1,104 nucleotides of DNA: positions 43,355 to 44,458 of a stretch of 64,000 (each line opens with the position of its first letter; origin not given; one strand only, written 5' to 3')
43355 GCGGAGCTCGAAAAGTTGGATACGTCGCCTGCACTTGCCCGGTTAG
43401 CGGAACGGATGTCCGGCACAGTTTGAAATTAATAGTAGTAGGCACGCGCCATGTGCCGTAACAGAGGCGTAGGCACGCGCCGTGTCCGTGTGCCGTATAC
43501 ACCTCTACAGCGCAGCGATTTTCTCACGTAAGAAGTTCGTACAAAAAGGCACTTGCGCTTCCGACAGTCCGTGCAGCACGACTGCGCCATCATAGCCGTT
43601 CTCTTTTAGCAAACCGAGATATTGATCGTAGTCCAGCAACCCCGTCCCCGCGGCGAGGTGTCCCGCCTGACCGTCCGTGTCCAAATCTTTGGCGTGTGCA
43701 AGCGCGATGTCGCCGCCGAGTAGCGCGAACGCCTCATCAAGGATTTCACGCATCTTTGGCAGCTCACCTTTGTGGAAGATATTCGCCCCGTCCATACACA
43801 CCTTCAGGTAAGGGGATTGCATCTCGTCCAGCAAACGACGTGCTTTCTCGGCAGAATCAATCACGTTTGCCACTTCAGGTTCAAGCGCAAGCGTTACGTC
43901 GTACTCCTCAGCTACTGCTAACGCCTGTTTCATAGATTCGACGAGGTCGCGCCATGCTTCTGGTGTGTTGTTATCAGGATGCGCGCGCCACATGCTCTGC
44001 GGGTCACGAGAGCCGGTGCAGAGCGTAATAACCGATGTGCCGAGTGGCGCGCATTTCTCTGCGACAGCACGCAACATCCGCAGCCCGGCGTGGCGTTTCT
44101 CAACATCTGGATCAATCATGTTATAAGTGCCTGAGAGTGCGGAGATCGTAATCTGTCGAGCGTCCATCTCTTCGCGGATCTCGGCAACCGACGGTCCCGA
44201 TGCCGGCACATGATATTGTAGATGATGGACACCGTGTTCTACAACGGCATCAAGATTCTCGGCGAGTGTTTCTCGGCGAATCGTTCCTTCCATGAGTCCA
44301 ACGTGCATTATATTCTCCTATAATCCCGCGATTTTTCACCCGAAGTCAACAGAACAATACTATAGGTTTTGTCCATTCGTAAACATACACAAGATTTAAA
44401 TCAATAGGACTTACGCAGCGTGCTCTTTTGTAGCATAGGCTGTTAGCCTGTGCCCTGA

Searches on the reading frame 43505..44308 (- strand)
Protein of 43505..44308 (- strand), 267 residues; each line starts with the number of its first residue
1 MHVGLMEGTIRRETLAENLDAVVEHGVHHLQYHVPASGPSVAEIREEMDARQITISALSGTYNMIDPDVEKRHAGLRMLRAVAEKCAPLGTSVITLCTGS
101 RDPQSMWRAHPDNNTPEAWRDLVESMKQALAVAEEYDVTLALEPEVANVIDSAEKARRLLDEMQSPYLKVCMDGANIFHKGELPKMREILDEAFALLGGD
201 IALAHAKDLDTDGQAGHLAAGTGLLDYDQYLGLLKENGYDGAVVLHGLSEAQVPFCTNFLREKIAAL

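Call 14: search_protein_families(library=pfam, proteins=[window:43505-44308:-])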
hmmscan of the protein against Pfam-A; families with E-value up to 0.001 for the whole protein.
window:43505-44308:- (267 aa): 1 family
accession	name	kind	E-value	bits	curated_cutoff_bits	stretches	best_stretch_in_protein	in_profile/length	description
PF01261.30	AP_endonuc_2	-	1.1e-34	120.7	31.1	1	19-245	1-227/249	Xylose isomerase-like TIM barrel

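Call 73: find_encoding_contigs(protein=window:43505-44308:-, flank=1500, max_places=6)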
Protein window:43505-44308:- (267 aa): no gene with exactly this product is on record in the collection.
